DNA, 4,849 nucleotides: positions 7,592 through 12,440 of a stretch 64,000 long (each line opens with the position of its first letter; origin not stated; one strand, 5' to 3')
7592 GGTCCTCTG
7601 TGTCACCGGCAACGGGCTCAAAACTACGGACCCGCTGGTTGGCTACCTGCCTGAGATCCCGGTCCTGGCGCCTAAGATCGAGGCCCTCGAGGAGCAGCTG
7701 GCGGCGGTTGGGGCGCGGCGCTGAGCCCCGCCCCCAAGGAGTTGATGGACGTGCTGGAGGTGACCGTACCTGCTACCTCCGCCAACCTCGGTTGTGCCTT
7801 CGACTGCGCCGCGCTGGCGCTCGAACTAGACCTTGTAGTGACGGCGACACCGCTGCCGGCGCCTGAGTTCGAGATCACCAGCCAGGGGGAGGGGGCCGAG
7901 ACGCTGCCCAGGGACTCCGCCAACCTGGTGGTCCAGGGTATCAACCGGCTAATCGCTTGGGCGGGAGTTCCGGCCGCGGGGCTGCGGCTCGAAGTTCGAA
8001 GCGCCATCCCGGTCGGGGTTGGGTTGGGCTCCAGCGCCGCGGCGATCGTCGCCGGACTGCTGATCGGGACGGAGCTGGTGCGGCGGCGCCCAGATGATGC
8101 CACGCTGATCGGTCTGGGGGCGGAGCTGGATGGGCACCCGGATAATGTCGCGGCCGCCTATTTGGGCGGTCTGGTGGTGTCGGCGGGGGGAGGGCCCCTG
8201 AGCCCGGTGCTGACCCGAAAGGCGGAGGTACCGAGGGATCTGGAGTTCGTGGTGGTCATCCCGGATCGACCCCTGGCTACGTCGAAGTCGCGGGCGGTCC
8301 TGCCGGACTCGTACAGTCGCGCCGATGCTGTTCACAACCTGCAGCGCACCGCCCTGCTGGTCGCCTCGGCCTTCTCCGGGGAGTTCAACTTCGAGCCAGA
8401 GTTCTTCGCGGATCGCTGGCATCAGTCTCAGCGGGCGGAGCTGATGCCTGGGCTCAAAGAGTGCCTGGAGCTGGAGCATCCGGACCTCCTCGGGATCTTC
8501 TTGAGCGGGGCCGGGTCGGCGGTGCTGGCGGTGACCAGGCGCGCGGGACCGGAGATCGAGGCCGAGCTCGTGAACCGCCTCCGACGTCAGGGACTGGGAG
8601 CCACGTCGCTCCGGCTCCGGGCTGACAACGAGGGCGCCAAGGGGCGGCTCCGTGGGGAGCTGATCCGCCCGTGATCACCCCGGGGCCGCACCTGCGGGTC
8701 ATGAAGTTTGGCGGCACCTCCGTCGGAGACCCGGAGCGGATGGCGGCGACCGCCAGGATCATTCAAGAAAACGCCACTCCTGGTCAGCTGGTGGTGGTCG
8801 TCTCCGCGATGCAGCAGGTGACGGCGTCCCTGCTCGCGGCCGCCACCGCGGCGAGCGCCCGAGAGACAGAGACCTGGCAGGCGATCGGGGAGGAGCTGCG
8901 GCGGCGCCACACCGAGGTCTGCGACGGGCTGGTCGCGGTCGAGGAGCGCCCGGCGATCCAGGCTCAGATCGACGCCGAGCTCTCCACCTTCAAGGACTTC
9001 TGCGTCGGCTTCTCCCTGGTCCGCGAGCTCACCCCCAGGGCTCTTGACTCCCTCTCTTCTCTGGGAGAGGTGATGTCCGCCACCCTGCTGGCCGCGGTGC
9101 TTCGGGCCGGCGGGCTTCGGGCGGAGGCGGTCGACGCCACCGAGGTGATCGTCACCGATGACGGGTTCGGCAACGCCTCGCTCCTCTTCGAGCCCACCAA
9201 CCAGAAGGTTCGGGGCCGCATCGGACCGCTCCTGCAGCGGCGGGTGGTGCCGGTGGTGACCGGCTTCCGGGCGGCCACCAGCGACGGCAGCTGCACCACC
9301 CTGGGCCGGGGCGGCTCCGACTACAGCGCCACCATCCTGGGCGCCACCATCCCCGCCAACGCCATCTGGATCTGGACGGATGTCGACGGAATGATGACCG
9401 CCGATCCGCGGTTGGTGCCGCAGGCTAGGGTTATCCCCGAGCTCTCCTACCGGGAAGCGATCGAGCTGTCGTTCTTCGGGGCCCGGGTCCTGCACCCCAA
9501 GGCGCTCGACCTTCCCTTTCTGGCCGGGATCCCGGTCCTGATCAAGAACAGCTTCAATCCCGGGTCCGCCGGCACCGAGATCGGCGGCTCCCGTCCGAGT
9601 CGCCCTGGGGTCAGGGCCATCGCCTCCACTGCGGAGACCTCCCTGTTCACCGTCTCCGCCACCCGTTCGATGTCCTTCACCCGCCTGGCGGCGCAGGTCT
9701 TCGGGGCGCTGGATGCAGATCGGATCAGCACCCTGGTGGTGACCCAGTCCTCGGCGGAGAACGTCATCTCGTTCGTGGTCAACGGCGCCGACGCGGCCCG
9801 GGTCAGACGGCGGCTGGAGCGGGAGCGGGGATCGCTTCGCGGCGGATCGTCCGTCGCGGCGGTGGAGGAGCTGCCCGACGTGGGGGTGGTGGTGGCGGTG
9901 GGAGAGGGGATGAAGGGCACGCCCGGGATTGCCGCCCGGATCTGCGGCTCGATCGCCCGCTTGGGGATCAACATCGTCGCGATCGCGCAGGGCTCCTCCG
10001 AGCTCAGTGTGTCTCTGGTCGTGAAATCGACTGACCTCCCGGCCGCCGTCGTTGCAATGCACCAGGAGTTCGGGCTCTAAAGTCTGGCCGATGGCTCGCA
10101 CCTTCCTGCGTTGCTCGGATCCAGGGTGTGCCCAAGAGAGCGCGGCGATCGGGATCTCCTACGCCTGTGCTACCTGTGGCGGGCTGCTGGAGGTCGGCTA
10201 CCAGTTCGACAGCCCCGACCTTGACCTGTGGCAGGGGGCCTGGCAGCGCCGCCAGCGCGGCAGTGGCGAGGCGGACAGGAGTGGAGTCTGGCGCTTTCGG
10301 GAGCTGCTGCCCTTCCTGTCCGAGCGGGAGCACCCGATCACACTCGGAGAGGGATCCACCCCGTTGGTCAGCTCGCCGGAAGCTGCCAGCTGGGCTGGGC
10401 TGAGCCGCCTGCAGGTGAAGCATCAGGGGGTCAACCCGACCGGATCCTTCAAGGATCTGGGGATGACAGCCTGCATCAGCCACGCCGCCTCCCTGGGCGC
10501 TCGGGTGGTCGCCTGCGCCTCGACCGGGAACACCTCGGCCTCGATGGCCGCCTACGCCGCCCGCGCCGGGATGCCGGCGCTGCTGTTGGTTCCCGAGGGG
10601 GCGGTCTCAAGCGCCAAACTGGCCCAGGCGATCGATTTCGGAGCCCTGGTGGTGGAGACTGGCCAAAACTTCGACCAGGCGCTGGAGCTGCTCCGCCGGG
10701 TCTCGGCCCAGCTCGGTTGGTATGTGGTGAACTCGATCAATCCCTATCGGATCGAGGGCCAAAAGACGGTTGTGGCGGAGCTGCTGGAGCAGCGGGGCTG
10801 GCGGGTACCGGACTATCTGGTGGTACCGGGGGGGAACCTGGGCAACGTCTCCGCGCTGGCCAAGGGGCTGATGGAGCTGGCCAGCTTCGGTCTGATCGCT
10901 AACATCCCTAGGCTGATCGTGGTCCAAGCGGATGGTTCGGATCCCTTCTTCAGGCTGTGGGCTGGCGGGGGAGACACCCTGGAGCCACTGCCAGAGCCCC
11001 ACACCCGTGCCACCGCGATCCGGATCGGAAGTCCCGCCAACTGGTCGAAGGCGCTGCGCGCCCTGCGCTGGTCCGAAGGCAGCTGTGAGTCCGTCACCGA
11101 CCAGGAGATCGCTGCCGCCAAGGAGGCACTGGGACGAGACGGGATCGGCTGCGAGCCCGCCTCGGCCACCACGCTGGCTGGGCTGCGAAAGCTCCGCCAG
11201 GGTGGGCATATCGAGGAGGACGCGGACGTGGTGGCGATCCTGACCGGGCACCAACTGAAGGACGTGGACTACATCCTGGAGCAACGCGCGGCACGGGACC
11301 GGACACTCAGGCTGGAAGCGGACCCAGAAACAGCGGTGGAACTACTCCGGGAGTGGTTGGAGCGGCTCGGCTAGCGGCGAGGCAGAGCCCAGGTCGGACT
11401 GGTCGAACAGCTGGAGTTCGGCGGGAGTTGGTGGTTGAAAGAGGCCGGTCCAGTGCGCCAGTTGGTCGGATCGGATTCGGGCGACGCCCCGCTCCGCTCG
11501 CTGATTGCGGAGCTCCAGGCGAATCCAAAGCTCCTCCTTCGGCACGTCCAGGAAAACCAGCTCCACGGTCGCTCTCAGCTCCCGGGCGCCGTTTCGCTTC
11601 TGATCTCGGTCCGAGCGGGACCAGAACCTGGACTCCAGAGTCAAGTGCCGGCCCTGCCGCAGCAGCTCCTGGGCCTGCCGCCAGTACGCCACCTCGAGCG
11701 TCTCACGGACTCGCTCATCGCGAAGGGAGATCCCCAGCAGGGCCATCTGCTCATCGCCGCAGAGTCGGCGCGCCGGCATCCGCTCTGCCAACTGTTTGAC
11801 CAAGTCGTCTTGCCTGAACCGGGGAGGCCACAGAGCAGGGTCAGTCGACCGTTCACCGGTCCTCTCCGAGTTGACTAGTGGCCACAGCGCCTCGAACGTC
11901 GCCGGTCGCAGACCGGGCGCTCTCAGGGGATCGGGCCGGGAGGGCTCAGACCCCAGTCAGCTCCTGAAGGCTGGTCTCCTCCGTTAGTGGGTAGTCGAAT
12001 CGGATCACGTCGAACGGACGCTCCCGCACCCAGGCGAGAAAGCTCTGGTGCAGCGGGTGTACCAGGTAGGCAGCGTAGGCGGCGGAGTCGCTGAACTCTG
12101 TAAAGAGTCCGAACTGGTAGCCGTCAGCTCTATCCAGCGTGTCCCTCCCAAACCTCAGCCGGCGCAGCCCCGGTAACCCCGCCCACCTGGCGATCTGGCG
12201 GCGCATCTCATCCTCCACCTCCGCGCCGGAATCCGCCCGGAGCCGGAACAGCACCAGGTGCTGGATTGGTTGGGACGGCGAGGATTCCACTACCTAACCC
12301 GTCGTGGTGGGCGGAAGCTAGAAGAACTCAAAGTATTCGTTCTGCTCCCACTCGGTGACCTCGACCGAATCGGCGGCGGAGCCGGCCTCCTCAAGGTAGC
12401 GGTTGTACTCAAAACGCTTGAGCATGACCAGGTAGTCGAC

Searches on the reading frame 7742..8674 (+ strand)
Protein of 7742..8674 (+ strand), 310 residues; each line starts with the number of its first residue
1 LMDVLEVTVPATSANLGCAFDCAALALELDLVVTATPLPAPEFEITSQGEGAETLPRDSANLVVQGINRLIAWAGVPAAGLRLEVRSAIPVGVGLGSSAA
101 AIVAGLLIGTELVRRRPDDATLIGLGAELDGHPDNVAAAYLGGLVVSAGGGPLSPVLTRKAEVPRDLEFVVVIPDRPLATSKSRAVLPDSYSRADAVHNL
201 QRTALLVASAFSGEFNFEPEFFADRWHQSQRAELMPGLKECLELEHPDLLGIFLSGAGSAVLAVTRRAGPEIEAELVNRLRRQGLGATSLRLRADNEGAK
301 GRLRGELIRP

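Call 19: search_protein_families(library=pfam, proteins=[window:7742-8674:+])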
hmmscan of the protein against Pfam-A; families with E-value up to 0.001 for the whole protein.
window:7742-8674:+ (310 aa): 2 families
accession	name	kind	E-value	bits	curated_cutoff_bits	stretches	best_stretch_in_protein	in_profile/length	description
PF00288.32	GHMP_kinases_N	-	5.7e-14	52.5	22.3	1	61-143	1-87/87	GHMP kinases N terminal domain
PF08544.19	GHMP_kinases_C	-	0.00019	22.2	21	1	225-276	24-79/85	GHMP kinases C terminal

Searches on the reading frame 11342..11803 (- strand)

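Call 3: search_protein_families(library=pfam, proteins=[window:11342-11803:-])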
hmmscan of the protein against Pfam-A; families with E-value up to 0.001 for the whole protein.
window:11342-11803:- (153 aa): 1 family
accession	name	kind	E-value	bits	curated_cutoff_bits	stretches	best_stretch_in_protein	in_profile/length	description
PF13671.12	AAA_33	-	8.7e-08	33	27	1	2-125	16-143/143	AAA domain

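Call 4: search_protein_families(library=ncbifam, proteins=[window:11342-11803:-])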
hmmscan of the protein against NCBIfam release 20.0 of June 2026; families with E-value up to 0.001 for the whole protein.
window:11342-11803:- (153 aa): 0 families

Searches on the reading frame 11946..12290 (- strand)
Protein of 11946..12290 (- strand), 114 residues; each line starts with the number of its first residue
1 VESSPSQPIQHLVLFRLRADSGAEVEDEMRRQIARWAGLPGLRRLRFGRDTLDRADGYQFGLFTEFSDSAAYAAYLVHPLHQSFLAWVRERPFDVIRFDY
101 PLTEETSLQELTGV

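Call 3: search_protein_families(library=pfam, proteins=[window:11946-12290:-])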
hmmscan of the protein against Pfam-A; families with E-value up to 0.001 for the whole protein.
window:11946-12290:- (114 aa): 1 family
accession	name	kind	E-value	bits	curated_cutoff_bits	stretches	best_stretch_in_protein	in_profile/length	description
PF07876.18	Dabb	-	6.9e-15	55.9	25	1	9-100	1-94/96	Stress responsive A/B Barrel Domain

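Call 4: search_protein_families(library=ncbifam, proteins=[window:11946-12290:-])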
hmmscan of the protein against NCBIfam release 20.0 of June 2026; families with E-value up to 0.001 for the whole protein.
window:11946-12290:- (114 aa): 0 families

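Call 79: search_solved_structures(query=window:11946-12290:-, max_evalue=0.01)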
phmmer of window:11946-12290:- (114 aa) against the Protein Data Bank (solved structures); distinct sequences matched with E-value up to 0.01: 9.
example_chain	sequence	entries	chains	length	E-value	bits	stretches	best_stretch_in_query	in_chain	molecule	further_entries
3bb5_A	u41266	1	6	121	1.1e-05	29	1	35-83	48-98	Stress responsive alpha-beta protein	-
3bde_A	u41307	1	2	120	0.0002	25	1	9-90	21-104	Mll5499 protein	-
3bgu_A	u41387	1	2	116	0.00023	24.8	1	8-94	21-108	Ferredoxin-like protein of unknown function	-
2qyc_A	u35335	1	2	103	0.00034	24.3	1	38-99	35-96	Ferredoxin-like protein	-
5b0e_A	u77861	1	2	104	0.0039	20.9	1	5-100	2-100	Olivetolic acid cyclase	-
7w6d_A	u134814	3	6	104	0.0043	20.7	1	5-100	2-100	Olivetolic acid cyclase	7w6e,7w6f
5b08_A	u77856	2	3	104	0.0053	20.4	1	5-100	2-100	Olivetolic acid cyclase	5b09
5b0c_A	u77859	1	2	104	0.0063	20.2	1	5-100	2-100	Olivetolic acid cyclase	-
5b0d_A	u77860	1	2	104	0.0069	20.1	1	5-100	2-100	Olivetolic acid cyclase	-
